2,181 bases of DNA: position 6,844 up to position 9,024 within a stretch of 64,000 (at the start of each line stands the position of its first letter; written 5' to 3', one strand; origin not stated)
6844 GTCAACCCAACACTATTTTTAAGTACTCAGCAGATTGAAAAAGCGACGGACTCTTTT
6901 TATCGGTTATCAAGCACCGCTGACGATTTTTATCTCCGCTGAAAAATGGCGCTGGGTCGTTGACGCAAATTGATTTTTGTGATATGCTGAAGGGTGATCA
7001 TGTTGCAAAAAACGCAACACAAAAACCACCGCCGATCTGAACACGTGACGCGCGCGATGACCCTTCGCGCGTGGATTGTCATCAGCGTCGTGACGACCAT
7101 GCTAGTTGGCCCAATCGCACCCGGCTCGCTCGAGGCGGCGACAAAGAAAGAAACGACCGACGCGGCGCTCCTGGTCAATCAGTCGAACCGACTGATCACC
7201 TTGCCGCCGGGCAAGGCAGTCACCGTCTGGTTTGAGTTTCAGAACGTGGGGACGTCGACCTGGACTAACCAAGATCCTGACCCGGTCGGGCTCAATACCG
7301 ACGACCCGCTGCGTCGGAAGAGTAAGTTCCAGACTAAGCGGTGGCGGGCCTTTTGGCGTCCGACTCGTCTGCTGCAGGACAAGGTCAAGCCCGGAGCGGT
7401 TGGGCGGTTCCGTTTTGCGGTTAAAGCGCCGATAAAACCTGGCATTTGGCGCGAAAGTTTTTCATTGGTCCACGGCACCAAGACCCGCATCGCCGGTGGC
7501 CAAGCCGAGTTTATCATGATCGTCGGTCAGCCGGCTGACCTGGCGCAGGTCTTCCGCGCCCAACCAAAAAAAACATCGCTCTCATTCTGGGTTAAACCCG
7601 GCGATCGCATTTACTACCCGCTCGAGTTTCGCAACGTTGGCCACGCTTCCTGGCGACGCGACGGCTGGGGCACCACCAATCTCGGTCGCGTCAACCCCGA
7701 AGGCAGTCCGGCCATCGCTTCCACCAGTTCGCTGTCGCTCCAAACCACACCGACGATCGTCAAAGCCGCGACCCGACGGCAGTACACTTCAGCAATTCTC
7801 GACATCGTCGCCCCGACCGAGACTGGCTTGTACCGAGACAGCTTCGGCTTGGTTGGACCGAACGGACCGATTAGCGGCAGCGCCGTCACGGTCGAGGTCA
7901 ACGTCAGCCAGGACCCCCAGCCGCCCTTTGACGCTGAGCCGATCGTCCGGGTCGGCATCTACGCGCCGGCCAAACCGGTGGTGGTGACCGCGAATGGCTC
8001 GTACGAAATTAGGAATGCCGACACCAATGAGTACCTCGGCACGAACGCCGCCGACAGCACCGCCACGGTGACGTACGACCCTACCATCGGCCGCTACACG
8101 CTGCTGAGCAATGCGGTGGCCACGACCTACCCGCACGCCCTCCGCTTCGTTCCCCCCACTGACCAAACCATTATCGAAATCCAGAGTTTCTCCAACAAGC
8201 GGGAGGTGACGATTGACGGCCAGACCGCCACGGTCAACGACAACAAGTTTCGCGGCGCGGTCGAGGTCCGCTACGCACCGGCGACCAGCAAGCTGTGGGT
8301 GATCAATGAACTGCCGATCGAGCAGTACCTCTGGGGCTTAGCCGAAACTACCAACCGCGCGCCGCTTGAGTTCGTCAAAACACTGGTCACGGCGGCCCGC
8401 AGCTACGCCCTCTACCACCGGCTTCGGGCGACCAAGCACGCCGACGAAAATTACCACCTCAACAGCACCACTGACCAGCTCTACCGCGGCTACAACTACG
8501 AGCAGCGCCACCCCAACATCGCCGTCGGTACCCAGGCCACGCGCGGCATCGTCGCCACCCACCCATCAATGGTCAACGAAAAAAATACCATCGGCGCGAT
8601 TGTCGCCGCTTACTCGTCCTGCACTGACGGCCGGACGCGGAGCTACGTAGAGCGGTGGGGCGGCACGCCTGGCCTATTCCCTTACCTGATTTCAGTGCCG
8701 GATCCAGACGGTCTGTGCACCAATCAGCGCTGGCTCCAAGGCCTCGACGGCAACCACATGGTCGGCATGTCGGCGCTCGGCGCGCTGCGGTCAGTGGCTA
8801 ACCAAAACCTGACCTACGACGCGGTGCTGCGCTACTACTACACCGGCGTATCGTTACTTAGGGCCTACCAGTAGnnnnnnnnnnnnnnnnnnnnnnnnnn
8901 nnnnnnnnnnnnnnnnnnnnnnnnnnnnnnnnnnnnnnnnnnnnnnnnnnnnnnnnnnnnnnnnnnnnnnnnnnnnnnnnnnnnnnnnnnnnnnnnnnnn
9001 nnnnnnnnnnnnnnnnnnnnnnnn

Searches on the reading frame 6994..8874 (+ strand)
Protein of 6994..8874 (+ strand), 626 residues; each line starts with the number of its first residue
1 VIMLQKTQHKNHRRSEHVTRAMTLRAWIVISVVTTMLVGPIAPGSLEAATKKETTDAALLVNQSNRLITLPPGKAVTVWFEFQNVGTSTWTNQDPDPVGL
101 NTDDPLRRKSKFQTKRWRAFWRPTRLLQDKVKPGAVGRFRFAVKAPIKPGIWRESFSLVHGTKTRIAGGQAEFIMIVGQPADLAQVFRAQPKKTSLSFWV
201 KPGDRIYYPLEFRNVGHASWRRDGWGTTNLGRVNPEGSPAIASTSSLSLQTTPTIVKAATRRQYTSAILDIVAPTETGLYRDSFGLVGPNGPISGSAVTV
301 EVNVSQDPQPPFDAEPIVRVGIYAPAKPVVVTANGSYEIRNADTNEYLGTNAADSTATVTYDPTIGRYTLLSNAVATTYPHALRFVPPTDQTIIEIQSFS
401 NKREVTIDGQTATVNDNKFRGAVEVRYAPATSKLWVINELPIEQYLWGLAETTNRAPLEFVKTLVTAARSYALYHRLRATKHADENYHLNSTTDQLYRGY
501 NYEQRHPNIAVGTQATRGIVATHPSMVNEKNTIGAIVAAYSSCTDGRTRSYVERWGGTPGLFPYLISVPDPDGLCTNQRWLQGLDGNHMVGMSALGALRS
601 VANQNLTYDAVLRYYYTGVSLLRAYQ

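Call 58: search_protein_families(library=pfam, proteins=[window:6994-8874:+], max_evalue=0.001)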
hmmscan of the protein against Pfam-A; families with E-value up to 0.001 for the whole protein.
window:6994-8874:+ (626 aa): 2 families
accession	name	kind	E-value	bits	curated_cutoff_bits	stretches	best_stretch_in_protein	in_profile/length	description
PF08486.15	SpoIID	-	3.7e-10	40.8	23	1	432-523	3-97/97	Stage II sporulation protein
PF16158.11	N_BRCA1_IG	-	2.4e-07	31.7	28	0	69-164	7-96/108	Ig-like domain from next to BRCA1 gene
